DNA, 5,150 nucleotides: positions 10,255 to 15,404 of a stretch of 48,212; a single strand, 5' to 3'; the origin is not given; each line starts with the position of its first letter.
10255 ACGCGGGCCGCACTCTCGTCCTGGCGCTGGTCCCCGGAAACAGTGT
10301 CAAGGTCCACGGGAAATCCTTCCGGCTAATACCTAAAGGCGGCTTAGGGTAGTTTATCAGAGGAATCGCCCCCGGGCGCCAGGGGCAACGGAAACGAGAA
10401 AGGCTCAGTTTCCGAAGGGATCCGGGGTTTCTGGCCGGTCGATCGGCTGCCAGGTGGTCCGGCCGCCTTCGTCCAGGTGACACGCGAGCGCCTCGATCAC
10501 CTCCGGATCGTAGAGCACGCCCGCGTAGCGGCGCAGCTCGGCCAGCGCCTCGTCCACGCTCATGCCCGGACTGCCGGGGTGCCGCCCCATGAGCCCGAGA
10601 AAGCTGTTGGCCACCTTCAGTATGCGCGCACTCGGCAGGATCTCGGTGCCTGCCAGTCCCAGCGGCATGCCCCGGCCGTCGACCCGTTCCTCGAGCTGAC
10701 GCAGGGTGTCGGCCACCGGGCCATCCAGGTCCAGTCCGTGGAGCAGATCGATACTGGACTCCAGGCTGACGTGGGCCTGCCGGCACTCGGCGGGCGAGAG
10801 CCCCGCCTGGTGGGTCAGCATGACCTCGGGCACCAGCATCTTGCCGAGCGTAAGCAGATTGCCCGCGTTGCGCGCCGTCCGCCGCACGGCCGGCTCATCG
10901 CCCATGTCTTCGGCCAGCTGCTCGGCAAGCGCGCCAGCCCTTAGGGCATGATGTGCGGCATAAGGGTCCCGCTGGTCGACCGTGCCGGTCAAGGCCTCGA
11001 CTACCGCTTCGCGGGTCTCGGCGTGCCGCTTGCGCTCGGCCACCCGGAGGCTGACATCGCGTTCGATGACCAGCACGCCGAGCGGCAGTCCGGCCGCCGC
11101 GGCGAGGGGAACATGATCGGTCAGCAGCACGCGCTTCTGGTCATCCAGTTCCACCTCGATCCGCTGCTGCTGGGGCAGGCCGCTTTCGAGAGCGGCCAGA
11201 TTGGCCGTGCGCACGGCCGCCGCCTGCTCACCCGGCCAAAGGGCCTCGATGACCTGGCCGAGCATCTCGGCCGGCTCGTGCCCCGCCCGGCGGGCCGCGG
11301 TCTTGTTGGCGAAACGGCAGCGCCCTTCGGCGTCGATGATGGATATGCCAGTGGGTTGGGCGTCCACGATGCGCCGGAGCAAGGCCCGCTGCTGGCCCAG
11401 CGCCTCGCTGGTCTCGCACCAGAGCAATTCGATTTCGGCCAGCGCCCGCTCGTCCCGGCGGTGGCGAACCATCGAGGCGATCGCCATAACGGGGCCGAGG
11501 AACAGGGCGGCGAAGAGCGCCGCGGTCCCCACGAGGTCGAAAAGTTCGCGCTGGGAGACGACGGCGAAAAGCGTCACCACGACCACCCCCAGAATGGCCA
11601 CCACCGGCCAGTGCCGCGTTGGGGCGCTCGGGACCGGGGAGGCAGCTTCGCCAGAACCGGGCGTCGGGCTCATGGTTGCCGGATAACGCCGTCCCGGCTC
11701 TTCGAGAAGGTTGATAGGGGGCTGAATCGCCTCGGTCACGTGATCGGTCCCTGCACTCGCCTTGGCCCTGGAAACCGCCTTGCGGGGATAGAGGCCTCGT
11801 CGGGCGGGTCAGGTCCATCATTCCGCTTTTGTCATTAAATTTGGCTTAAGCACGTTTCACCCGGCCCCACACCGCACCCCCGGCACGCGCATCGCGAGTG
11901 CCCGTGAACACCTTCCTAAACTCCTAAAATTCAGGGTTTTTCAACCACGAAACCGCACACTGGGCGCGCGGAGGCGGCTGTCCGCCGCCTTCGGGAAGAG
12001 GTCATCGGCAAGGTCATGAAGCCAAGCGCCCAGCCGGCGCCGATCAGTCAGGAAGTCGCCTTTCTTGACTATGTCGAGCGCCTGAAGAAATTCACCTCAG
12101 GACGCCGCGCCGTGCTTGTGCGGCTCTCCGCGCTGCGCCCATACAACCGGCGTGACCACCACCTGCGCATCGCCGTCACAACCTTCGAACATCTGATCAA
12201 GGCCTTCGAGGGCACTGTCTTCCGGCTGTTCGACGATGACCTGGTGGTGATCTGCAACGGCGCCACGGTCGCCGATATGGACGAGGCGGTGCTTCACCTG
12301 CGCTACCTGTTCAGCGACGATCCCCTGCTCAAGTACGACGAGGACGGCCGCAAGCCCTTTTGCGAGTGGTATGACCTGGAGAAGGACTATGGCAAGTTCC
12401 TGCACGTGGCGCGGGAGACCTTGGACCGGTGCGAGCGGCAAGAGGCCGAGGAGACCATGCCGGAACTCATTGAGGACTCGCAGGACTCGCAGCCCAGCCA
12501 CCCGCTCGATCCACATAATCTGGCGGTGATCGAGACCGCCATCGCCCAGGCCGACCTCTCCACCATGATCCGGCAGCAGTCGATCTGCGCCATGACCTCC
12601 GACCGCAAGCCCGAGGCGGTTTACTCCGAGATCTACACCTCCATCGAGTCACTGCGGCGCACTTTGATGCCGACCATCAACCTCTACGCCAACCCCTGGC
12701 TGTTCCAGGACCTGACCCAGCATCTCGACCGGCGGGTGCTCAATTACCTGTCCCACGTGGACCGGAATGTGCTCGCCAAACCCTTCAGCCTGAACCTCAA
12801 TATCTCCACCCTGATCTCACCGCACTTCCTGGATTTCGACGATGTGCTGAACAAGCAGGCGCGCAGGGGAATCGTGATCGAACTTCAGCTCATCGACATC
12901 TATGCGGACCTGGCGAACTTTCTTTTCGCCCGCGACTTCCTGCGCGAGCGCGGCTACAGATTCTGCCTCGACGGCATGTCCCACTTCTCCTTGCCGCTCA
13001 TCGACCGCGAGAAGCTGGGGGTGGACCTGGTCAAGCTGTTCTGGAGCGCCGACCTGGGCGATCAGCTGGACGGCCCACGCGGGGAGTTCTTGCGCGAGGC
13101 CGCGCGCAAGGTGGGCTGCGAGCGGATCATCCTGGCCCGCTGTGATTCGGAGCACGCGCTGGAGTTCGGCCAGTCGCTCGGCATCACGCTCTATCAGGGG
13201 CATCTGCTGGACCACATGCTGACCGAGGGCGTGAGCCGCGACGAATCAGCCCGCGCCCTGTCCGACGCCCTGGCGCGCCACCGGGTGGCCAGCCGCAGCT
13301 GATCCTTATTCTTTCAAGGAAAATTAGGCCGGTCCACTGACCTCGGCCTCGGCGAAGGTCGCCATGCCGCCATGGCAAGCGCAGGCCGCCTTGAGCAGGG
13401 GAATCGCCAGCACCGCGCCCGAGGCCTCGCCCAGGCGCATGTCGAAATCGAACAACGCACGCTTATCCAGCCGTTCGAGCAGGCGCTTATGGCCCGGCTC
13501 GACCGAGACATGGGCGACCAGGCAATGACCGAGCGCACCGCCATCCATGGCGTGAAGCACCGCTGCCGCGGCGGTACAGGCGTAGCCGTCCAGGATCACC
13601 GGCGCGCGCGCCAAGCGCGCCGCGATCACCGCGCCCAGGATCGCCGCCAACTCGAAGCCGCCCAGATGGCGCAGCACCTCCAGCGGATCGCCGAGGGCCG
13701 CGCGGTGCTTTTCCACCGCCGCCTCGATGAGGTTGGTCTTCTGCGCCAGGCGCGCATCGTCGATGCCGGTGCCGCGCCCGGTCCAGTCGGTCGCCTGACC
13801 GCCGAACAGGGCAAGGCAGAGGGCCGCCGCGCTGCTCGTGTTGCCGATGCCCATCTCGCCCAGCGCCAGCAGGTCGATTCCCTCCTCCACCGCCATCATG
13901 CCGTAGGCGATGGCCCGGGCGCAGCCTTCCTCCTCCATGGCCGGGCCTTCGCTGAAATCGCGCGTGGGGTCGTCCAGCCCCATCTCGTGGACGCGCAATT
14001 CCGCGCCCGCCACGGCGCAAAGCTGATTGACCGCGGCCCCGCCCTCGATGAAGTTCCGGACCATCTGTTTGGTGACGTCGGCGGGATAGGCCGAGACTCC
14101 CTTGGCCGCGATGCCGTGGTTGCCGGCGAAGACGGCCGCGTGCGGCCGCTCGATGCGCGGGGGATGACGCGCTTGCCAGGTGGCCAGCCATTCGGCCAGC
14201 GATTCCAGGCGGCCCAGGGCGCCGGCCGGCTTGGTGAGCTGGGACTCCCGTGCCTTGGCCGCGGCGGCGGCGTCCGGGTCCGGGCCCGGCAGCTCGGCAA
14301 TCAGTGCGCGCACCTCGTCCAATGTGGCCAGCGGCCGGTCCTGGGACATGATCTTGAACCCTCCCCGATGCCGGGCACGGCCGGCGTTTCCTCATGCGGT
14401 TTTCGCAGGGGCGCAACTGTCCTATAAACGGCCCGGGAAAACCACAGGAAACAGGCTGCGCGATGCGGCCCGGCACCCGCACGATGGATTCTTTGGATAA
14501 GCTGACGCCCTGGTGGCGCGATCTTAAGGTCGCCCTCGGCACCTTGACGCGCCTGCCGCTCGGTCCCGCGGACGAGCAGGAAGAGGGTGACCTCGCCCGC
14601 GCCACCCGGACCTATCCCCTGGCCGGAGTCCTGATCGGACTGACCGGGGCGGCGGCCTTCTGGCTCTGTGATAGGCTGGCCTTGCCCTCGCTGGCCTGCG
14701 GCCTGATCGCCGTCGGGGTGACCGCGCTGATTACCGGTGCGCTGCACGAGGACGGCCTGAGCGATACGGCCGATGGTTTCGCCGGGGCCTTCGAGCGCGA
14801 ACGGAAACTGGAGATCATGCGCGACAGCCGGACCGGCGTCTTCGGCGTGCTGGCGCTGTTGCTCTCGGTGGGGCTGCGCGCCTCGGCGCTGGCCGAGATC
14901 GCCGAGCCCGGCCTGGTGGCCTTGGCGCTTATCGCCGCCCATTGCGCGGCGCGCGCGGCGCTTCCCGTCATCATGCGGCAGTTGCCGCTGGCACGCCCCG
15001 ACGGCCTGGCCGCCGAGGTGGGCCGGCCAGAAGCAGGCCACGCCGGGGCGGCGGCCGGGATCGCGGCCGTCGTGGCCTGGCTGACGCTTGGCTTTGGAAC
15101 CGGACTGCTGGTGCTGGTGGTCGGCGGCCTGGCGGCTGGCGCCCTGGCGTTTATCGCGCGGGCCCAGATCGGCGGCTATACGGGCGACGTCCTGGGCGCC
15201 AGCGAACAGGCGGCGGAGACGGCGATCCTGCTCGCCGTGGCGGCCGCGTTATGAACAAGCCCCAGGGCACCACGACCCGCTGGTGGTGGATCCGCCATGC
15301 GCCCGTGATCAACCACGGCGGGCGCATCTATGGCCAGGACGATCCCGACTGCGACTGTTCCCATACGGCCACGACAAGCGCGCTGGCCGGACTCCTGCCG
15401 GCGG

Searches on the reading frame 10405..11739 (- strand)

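Call 73: search_protein_families(library=pfam, proteins=[window:10405-11739:-], max_evalue=0.00001)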
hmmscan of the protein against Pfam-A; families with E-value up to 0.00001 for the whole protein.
window:10405-11739:- (444 aa): 4 families
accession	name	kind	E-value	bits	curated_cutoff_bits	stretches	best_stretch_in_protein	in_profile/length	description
PF13487.12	HD_5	-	3.6e-27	95.6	27.2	1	254-414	7-170/170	HD domain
PF08448.16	PAS_4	-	5.6e-17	62.4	23.1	1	125-233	1-109/110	PAS fold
PF00989.32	PAS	-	8.3e-11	42.3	22.6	1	120-229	2-113/113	PAS fold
PF13188.13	PAS_8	-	1.4e-07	31.6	21.8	1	120-171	2-50/65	PAS domain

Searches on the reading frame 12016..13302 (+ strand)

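Call 74: search_protein_families(library=pfam, proteins=[window:12016-13302:+], max_evalue=0.00001)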
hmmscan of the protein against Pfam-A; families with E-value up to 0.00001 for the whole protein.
window:12016-13302:+ (428 aa): 0 families

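Call 77: search_protein_families(library=pfam, proteins=[window:12016-13302:+], max_evalue=0.01)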
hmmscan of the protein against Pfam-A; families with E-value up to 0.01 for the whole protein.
window:12016-13302:+ (428 aa): 1 family
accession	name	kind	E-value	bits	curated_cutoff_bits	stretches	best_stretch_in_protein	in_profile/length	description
PF00563.25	EAL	-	2.2e-05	24.4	31.3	1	228-398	58-233/236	EAL domain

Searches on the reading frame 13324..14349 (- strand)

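Call 74: search_protein_families(library=pfam, proteins=[window:13324-14349:-], max_evalue=0.00001)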
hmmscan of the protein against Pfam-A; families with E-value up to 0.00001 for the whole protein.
window:13324-14349:- (341 aa): 1 family
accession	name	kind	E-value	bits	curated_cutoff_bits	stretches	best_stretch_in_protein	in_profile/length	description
PF02277.22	DBI_PRT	-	7e-116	387.5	22.6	1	21-337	2-329/329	Phosphoribosyltransferase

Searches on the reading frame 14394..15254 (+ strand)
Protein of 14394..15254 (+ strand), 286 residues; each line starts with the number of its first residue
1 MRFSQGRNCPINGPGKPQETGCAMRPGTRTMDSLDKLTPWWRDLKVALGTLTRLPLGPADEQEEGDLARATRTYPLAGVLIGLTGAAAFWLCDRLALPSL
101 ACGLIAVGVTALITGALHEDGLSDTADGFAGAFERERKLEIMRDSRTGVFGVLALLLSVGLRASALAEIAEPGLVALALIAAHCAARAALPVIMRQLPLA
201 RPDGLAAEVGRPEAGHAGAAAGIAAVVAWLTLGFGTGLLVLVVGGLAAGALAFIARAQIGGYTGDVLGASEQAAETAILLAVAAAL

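Call 74: search_protein_families(library=pfam, proteins=[window:14394-15254:+], max_evalue=0.00001)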
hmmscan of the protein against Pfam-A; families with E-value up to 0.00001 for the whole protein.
window:14394-15254:+ (286 aa): 1 family
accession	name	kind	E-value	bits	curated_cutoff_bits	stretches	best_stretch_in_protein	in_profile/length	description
PF02654.20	CobS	-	5.6e-48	164.3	23.2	1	47-280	1-207/207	Cobalamin-5-phosphate synthase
